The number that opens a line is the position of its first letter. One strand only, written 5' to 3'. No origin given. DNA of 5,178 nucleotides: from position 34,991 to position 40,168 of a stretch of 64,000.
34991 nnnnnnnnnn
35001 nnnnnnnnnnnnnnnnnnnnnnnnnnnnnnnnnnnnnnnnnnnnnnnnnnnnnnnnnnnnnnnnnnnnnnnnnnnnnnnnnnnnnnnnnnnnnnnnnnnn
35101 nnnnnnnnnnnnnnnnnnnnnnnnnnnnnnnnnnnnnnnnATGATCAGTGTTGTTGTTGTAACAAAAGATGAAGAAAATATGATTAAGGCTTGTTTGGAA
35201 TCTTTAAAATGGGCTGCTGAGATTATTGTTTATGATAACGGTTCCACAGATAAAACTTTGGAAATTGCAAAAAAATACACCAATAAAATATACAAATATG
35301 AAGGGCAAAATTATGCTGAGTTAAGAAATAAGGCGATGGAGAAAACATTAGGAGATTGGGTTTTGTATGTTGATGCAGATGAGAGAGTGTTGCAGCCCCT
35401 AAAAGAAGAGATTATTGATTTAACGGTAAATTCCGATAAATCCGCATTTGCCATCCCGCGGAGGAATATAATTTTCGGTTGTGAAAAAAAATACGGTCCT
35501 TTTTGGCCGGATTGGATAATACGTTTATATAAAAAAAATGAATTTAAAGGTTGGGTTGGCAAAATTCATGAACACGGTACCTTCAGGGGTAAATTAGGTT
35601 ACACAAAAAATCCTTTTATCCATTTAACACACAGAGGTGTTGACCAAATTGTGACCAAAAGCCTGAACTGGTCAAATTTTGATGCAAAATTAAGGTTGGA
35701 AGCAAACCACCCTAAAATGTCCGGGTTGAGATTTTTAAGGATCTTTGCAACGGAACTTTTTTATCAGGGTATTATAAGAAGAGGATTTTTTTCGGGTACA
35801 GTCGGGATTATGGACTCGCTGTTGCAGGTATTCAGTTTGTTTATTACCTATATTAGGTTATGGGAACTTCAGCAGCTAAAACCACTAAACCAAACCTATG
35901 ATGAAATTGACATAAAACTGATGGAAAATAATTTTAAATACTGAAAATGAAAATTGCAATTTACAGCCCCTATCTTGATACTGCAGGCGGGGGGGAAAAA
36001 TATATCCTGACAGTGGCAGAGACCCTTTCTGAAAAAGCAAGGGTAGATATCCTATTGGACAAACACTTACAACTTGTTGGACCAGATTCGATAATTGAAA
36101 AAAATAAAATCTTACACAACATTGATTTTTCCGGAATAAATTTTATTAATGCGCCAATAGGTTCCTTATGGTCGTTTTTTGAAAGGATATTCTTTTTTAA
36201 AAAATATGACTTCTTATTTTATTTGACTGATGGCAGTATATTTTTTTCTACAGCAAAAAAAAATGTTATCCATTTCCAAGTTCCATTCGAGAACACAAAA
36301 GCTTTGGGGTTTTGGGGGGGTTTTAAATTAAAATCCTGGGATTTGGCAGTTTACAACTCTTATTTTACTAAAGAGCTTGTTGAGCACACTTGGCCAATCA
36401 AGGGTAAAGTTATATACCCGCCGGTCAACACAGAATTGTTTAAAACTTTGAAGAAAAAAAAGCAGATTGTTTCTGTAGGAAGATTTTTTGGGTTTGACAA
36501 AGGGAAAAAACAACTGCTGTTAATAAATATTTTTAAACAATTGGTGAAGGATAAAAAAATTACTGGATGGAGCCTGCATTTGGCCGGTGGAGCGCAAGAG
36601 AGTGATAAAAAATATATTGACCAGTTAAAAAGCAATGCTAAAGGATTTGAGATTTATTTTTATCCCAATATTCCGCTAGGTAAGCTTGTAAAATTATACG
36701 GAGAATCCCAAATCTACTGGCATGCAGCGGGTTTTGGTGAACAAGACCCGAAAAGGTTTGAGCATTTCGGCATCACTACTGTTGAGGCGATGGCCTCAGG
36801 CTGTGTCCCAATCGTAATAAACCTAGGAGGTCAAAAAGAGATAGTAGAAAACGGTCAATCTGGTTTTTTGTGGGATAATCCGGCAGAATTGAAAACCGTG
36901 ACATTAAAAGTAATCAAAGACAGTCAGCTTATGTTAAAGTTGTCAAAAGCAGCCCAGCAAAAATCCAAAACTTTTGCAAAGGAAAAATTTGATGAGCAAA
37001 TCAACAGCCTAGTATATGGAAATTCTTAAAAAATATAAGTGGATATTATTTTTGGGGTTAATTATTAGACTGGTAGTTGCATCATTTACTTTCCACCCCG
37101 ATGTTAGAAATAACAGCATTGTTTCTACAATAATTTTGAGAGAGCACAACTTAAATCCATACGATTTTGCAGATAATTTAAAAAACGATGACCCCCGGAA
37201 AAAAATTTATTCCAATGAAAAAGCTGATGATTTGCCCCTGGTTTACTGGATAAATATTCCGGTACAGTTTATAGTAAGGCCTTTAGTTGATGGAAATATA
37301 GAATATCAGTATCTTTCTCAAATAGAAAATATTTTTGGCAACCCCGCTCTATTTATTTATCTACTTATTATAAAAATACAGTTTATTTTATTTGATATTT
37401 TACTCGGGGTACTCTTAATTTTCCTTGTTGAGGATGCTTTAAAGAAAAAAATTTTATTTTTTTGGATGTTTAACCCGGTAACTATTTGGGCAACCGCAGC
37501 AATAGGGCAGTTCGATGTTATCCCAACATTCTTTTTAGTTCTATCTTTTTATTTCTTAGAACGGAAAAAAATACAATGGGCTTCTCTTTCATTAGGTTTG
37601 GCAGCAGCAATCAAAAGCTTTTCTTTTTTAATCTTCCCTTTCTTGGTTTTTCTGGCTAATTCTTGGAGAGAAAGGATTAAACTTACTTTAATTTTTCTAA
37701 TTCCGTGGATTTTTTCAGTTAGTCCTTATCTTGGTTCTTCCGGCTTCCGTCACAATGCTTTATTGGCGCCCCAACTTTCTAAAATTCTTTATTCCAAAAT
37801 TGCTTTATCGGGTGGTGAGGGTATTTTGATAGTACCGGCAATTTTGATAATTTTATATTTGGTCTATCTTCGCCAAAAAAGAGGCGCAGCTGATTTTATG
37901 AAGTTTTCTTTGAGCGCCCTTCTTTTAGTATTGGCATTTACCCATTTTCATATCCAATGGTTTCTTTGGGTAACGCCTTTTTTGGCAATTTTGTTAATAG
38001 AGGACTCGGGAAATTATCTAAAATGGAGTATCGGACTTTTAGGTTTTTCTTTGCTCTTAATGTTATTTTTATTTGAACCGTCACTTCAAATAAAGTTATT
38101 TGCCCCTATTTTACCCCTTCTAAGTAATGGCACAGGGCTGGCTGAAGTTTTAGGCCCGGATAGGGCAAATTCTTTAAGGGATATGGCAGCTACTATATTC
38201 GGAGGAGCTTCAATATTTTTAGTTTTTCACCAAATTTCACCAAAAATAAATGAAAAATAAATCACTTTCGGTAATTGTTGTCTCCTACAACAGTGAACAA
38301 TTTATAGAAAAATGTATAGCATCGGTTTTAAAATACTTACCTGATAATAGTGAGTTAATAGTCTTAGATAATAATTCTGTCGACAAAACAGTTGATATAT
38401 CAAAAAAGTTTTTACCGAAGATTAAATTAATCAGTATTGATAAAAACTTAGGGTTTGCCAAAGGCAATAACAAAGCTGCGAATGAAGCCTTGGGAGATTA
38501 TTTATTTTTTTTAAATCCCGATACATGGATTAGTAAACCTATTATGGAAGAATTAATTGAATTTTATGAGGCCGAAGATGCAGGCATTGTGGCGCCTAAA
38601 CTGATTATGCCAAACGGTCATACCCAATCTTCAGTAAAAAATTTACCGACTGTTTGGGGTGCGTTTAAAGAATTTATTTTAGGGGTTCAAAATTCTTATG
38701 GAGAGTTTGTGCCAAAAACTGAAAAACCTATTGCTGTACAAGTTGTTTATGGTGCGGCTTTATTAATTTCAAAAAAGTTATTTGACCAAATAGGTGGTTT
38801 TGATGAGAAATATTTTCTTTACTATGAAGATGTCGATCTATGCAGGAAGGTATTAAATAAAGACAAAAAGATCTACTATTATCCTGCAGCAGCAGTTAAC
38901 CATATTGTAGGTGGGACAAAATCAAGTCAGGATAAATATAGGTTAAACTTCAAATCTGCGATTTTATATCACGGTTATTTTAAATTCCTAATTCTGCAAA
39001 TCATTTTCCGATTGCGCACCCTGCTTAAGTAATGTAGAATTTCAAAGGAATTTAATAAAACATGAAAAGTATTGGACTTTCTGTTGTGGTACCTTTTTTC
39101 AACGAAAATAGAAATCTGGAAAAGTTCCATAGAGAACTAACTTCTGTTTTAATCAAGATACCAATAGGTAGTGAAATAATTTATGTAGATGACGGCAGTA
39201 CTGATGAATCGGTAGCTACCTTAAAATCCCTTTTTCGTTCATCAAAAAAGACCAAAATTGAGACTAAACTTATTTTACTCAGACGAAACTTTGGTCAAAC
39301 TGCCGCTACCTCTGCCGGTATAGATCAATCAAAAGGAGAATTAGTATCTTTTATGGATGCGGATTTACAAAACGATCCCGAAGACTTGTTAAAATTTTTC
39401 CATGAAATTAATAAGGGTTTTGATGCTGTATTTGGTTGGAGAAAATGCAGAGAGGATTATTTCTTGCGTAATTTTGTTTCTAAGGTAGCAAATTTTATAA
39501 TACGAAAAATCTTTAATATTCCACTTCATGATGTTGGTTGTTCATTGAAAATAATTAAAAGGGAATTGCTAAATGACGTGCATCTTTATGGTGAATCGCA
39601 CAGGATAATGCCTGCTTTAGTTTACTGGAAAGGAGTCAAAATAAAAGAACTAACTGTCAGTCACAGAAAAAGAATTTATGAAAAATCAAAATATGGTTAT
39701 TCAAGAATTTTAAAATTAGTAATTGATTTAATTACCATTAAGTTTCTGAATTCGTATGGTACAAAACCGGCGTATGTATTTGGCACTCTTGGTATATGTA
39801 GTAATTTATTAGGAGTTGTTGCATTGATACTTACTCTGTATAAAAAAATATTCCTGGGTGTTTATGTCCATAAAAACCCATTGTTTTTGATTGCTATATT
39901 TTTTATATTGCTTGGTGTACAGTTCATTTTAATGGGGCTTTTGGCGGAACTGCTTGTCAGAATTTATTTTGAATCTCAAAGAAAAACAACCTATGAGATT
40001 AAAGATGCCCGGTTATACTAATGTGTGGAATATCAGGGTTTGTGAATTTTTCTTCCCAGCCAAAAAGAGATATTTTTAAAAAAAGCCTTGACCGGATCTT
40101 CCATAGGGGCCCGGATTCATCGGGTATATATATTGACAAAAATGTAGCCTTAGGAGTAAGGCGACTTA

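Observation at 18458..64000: Massively expanded GtrB/DPM1-like GT2 + PMT/ArnT-like GT-C module array (>=9 GT39-like paralogs, 2 YfhO-like including a GT2-YfhO fusion) in one 45-kb co-directional block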

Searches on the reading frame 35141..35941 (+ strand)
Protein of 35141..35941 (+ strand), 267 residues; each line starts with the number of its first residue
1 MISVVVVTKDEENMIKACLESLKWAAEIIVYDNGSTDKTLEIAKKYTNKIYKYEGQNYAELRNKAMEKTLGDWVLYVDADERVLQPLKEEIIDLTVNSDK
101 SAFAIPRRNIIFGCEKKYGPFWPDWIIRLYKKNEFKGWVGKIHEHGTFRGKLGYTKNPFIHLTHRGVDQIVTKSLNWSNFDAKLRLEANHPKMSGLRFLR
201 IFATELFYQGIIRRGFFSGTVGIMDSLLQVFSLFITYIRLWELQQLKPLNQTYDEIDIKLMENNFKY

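Call 4: search_protein_families(library=pfam, proteins=[window:35141-35941:+], max_evalue=0.01)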
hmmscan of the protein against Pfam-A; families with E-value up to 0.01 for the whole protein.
window:35141-35941:+ (267 aa): 3 families
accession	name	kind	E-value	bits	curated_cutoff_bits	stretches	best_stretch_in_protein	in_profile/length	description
PF00535.33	Glycos_transf_2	-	2.7e-20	73.4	23.3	1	3-148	1-156/168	Glycosyl transferase family 2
PF13704.12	Glyco_tranf_2_4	-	5.9e-08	33.5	27.5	1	9-84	1-85/98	Glycosyl transferase family 2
PF10111.15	Glyco_tranf_2_2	-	0.0025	17.8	27.3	1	19-81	20-92/276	Glycosyltransferase like family 2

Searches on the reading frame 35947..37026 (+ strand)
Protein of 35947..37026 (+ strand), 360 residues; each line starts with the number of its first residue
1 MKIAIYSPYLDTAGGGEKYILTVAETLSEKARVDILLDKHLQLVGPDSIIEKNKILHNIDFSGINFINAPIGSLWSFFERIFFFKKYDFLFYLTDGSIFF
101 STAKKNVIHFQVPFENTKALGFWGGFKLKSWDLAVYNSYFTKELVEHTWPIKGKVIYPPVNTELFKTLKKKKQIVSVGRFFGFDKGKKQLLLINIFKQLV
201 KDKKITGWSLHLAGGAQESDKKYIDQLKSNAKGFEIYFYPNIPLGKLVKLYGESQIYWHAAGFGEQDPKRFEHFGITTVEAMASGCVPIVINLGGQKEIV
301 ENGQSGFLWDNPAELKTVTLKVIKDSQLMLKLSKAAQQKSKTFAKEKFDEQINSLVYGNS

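Call 4: search_protein_families(library=pfam, proteins=[window:35947-37026:+], max_evalue=0.01)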
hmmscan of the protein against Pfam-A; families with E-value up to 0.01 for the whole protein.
window:35947-37026:+ (360 aa): 2 families
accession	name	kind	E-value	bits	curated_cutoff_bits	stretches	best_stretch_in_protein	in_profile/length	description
PF00534.26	Glycos_transf_1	-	4.5e-22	78.8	26.4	1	169-338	13-171/172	Glycosyl transferases group 1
PF13692.12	Glyco_trans_1_4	-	1.6e-14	54.8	27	1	172-325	2-142/142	Glycosyl transferases group 1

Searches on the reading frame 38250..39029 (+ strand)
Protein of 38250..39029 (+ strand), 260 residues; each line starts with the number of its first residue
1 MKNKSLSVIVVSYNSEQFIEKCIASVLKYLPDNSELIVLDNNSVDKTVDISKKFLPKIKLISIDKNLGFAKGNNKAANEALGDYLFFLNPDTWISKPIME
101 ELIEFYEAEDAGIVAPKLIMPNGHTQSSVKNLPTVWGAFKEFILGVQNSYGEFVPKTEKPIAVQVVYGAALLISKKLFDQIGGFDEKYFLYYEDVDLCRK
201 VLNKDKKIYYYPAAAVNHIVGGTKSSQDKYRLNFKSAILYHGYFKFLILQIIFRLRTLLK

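Call 4: search_protein_families(library=pfam, proteins=[window:38250-39029:+], max_evalue=0.01)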
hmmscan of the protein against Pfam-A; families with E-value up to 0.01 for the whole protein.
window:38250-39029:+ (260 aa): 6 families
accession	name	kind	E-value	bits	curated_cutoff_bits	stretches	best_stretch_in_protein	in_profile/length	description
PF00535.33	Glycos_transf_2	-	3.3e-29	102.4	23.3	1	7-181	1-167/168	Glycosyl transferase family 2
PF10111.15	Glyco_tranf_2_2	-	9.6e-14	51.9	27.3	1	8-207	2-205/276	Glycosyltransferase like family 2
PF13641.12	Glyco_tranf_2_3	-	3e-13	50.8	27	1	6-219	3-212/230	Glycosyltransferase like family 2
PF13712.12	Glyco_tranf_2_5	-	2.2e-05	24.7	27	1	57-210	29-179/210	Glycosyltransferase like family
PF02709.20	Glyco_transf_7C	-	5.7e-05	23.1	23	1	156-214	9-70/78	N-terminal domain of galactosyltransferase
PF13632.12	Glyco_trans_2_3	-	8.6e-05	22.9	27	1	87-223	4-128/198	Glycosyl transferase family group 2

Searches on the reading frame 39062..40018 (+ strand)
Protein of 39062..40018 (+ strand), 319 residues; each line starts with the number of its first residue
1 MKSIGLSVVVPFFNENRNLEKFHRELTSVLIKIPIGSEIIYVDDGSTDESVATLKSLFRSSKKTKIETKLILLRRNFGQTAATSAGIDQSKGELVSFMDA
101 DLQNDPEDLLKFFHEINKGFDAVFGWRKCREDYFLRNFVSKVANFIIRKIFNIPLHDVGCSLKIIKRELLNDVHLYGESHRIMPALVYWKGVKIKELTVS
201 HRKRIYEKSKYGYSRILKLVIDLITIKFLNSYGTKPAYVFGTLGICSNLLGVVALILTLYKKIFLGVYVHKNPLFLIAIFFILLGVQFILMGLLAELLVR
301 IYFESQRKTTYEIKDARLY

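Call 4: search_protein_families(library=pfam, proteins=[window:39062-40018:+], max_evalue=0.01)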
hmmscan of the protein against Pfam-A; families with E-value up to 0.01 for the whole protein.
window:39062-40018:+ (319 aa): 2 families
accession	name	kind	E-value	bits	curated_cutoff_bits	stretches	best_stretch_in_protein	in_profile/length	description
PF00535.33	Glycos_transf_2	-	1.2e-25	90.8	23.3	1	7-172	1-166/168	Glycosyl transferase family 2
PF10111.15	Glyco_tranf_2_2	-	1.3e-05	25.3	27.3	1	7-109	1-99/276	Glycosyltransferase like family 2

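Call 21: search_protein_families(library=ncbifam, proteins=[window:39062-40018:+], max_evalue=0.01)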
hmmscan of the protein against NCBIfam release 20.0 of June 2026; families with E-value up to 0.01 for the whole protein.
window:39062-40018:+ (319 aa): 16 families
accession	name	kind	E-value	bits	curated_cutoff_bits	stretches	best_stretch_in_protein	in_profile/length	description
NF007986.1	PRK10714.1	equivalog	1.9e-51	175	529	1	6-314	8-309/316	undecaprenyl-phosphate 4-deoxy-4-formamido-L-arabinose transferase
NF047588.1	GlcsyltransPgfSStrep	equivalog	5.5e-41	140.8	500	1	6-316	3-305/308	glycosyltransferase PgfS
TIGR04182.1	glyco_TIGR04182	equivalog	1.6e-13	50.7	325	1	7-307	3-291/293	S-layer glycoprotein N-glycosyltransferase AglJ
NF007482.0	PRK10073.1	equivalog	4.1e-12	45.7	423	1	5-106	7-100/334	glycosyltransferase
NF041875.1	EPS_EpsD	equivalog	1.3e-10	41.2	370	1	6-111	1-98/325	exopolysaccharide biosynthesis glycosyltransferase EpsD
TIGR04283.1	glyco_like_mftF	equivalog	7.1e-10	38.8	182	1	6-184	1-161/221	TIGR04283 family arsenosugar biosynthesis glycosyltransferase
TIGR03965.1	mycofact_glyco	equivalog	7.1e-10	38.3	280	1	6-106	76-169/467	mycofactocin biosynthesis glycosyltransferase MftF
TIGR03937.1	PgaC_IcaA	equivalog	1.7e-09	37.1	422.3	1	6-105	47-139/407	poly-beta-1,6-N-acetyl-D-glucosamine synthase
NF047683.1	TeichurnBiosyTuaG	equivalog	3.9e-09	36.5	400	1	6-114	8-109/252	teichuronic acid biosynthesis protein TuaG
NF050050.1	ProtGlycPglI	equivalog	1.2e-08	34.7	500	1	6-172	4-167/306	GalNAc(5)-diNAcBac-PP-undecaprenol beta-1,3-glucosyltransferase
NF038302.1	EPS_HpsE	equivalog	6.1e-07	28.7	300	1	5-104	2-99/307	hormogonium polysaccharide biosynthesis glycosyltransferase HpsE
NF010496.0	PRK13915.1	equivalog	1.4e-06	27.6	262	1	6-106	33-131/307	glucosyl-3-phosphoglycerate synthase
NF050819.1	PolSacchBiosHfsG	equivalog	3.6e-06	26.4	500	1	6-117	14-117/302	polysaccharide biosynthesis protein HfsG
NF058614.1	PPMAGASynPpgS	equivalog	6.4e-06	25.8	370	1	8-180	4-174/226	polyprenyl-phospho-N-acetylgalactosaminyl synthase PpgS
TIGR04242.1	nodulat_NodC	equivalog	9.3e-06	24.8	550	1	7-114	51-154/395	chitooligosaccharide synthase NodC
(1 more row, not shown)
